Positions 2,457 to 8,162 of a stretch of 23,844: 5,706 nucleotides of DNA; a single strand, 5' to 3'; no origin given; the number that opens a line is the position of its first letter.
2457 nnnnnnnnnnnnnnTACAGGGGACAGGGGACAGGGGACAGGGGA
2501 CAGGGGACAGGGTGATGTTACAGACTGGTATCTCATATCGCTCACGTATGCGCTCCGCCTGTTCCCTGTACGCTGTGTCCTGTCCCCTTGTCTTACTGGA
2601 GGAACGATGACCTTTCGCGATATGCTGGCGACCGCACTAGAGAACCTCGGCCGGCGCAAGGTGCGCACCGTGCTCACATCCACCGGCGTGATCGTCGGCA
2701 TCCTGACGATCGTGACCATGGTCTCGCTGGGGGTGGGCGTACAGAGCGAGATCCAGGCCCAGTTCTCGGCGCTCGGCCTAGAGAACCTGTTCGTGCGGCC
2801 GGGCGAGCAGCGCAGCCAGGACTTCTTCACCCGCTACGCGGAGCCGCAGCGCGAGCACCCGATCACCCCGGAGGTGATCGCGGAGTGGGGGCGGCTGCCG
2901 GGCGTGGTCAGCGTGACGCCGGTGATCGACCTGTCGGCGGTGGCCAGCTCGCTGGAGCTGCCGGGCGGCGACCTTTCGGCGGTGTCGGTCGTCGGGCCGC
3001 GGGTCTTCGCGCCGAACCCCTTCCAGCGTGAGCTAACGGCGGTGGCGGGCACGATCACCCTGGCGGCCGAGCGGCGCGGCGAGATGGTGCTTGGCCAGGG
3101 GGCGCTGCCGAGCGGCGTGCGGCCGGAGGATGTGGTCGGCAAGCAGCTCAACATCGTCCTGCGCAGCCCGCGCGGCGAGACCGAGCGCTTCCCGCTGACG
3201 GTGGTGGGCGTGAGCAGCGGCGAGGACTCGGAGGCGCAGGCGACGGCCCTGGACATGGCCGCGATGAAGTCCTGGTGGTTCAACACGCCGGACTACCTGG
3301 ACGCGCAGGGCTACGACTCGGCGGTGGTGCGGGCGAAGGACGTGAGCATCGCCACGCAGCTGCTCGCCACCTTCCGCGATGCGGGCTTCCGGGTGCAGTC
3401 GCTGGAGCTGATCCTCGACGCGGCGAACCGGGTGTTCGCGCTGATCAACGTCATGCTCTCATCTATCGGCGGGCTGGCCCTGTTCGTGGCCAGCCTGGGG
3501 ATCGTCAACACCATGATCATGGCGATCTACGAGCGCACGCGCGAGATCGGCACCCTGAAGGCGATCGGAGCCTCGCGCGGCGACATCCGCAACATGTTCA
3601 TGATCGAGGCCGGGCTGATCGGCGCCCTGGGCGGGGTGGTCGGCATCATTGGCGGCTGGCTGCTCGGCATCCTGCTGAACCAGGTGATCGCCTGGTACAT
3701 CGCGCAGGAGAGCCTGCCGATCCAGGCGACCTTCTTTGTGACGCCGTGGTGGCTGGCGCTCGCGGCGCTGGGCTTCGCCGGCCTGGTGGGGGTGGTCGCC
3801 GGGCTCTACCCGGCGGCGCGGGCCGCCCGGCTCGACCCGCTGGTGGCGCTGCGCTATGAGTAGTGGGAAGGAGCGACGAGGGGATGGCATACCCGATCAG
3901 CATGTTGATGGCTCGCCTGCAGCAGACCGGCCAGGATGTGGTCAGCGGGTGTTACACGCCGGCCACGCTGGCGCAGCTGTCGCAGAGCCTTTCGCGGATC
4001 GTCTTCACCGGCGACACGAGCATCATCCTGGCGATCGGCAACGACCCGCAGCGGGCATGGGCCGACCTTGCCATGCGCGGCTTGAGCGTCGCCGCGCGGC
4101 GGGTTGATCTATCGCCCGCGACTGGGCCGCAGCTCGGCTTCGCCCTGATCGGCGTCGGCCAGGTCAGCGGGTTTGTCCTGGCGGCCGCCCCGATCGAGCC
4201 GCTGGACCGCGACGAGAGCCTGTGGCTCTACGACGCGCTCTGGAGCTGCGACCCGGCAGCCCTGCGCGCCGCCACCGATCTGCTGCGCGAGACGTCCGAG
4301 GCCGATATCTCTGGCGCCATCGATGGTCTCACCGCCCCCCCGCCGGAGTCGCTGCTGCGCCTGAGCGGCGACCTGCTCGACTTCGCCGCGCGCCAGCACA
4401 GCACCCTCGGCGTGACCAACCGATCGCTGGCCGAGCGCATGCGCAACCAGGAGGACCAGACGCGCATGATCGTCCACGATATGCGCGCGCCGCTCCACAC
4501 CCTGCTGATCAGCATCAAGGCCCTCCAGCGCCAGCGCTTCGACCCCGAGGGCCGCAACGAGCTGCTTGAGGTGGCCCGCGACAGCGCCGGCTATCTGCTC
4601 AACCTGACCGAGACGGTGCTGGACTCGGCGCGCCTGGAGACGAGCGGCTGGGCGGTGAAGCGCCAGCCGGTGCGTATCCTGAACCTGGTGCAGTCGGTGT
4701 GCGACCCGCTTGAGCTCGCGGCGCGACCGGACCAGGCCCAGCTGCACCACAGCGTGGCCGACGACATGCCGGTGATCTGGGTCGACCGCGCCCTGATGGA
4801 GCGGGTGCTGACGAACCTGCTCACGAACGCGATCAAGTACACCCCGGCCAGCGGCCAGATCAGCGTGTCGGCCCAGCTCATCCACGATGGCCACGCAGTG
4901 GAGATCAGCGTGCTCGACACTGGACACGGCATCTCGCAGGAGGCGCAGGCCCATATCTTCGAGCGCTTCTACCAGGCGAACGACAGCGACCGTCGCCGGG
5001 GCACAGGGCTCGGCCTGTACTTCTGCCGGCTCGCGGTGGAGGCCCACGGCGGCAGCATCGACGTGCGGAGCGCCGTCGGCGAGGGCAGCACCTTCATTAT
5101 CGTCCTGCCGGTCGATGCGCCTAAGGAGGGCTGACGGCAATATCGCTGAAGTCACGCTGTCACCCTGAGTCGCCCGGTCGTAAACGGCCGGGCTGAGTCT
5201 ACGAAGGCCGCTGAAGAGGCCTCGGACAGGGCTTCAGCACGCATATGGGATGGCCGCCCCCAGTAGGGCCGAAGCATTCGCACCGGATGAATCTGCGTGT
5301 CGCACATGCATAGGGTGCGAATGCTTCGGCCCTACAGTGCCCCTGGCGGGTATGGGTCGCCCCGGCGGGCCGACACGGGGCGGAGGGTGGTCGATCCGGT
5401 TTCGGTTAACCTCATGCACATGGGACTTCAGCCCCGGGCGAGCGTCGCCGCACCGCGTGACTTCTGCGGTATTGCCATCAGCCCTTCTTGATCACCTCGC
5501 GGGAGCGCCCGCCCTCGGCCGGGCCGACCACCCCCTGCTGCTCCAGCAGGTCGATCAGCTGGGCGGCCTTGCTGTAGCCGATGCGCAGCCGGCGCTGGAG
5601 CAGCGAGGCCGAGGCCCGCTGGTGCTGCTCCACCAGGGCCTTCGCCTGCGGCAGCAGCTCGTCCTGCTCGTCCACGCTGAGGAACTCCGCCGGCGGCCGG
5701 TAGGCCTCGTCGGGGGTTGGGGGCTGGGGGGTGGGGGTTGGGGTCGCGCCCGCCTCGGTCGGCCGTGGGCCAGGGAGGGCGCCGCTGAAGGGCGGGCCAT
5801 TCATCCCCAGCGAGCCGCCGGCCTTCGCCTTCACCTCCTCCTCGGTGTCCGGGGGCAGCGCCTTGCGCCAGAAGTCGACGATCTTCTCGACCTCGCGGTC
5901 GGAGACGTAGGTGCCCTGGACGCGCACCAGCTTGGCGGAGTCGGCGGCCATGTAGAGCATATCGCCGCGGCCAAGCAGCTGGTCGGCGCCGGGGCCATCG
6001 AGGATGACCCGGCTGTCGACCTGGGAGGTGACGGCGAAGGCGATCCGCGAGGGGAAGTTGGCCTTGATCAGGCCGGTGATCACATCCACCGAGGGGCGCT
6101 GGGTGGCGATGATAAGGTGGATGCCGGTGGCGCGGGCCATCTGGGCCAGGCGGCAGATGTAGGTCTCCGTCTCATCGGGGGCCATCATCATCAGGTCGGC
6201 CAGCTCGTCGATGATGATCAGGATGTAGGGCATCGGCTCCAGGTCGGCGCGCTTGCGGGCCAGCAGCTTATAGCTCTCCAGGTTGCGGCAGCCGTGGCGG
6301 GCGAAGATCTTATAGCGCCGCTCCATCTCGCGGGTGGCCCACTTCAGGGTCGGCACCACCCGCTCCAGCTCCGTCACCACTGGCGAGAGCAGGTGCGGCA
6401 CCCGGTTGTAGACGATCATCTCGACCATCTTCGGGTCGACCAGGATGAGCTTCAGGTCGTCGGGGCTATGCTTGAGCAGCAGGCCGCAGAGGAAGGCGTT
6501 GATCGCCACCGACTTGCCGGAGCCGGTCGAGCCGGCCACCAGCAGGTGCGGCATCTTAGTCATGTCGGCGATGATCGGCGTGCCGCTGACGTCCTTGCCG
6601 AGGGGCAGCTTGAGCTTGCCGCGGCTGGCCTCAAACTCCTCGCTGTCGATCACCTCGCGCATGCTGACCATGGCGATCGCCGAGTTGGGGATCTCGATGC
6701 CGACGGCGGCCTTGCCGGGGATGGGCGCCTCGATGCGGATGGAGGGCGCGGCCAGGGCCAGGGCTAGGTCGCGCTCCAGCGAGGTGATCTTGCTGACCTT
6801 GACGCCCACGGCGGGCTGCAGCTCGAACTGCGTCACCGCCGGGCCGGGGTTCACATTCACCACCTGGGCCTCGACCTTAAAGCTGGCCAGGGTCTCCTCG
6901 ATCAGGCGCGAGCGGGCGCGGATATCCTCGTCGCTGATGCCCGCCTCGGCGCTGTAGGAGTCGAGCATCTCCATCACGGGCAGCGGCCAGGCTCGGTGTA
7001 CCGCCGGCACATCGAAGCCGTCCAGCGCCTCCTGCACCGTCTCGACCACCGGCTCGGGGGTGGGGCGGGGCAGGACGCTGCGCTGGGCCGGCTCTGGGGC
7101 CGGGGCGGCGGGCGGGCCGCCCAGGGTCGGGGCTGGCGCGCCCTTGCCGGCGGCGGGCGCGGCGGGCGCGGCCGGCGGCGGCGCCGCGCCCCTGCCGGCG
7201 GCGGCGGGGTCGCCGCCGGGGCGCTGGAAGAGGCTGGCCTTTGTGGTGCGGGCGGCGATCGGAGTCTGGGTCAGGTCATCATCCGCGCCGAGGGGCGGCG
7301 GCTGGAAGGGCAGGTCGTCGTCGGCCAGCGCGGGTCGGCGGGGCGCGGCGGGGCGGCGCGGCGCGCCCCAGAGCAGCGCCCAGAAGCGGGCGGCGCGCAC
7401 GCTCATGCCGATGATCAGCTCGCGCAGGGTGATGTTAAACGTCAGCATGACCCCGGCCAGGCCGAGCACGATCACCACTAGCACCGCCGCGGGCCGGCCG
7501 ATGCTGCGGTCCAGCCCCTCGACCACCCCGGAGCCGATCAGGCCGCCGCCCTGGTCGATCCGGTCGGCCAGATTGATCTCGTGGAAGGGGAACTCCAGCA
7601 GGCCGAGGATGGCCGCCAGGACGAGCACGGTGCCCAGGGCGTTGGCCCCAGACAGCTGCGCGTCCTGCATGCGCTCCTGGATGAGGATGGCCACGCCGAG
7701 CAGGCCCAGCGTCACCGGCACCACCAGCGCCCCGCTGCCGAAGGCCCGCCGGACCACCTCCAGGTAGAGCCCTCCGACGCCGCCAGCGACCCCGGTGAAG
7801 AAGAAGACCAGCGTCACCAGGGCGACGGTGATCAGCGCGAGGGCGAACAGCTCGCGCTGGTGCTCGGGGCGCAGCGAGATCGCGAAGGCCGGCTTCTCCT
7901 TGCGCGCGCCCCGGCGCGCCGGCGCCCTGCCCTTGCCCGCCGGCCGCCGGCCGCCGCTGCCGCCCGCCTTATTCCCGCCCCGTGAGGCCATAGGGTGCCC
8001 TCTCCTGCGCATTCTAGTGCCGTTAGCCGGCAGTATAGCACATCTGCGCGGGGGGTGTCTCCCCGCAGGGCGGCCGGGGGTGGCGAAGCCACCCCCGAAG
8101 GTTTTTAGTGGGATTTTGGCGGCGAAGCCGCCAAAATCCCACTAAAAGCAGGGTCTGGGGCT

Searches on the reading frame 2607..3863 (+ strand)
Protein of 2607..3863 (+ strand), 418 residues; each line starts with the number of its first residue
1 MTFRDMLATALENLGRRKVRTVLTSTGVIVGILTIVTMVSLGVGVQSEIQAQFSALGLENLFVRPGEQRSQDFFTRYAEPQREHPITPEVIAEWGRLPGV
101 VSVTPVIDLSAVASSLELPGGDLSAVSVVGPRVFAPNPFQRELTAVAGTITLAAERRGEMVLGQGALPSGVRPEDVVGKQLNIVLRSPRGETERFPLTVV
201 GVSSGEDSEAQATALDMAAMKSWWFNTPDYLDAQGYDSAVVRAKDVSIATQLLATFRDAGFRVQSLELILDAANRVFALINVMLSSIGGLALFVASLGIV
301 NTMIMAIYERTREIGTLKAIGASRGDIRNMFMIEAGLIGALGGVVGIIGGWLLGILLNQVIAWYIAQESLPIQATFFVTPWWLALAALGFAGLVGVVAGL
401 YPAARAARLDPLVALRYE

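Call 13: search_protein_families(library=pfam, proteins=[window:2607-3863:+])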
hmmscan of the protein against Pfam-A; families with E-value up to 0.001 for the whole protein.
window:2607-3863:+ (418 aa): 2 families
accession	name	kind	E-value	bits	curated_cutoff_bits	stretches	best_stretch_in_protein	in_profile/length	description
PF02687.27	FtsX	-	2.4e-24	86.1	25.5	1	286-411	2-120/120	FtsX-like permease C-terminal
PF12704.14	MacB_PCD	-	3e-16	60.8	27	1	21-252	1-200/207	MacB-like periplasmic core domain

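Call 19: find_encoding_contigs(protein=window:2607-3863:+, flank=10000, max_places=6)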
Protein window:2607-3863:+ (418 aa): no gene with exactly this product is on record in the collection.

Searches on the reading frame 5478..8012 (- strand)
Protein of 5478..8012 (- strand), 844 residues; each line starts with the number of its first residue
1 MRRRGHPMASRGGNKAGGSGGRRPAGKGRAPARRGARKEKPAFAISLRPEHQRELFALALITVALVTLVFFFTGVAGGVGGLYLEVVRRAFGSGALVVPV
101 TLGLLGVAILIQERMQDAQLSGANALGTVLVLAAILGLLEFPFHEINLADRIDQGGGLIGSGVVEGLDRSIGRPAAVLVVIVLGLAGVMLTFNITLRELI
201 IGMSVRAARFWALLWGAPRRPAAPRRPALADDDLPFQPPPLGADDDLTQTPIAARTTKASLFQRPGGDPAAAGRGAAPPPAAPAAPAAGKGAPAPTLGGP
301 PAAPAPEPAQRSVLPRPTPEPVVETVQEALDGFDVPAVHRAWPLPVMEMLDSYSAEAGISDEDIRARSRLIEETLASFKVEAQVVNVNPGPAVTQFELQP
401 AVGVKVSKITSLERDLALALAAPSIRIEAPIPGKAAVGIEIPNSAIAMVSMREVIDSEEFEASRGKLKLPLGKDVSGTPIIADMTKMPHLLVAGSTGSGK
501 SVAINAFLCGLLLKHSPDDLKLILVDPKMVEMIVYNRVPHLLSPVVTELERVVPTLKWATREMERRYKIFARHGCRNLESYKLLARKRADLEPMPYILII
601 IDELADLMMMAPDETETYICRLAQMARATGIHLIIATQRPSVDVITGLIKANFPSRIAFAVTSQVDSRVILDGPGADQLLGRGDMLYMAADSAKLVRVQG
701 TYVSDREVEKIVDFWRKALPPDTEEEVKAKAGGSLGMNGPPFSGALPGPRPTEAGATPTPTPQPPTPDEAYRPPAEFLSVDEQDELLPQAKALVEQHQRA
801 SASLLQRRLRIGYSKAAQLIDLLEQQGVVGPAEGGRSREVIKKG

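Call 13: search_protein_families(library=pfam, proteins=[window:5478-8012:-])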
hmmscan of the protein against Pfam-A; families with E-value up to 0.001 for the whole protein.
window:5478-8012:- (844 aa): 5 families
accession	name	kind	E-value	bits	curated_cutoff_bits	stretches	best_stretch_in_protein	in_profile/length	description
PF01580.24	FtsK_SpoIIIE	-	7.2e-64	215.7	24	1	451-642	2-221/221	FtsK/SpoIIIE family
PF17854.6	FtsK_alpha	-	5.7e-34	116.8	22.9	1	344-443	1-101/101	FtsK alpha domain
PF09397.16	FtsK_gamma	-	1.2e-23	83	30.6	1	782-841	2-61/63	Ftsk gamma domain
PF13491.11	FtsK_4TM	-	2.3e-11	44.1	23.1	1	76-200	47-167/171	4TM region of DNA translocase FtsK/SpoIIIE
PF01935.23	DUF87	-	0.00044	20.9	23.2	1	476-527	10-60/220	Helicase HerA, central domain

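Call 16: find_encoding_contigs(protein=window:5478-8012:-, flank=10000, max_places=6)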
Protein window:5478-8012:- (844 aa): no gene with exactly this product is on record in the collection.
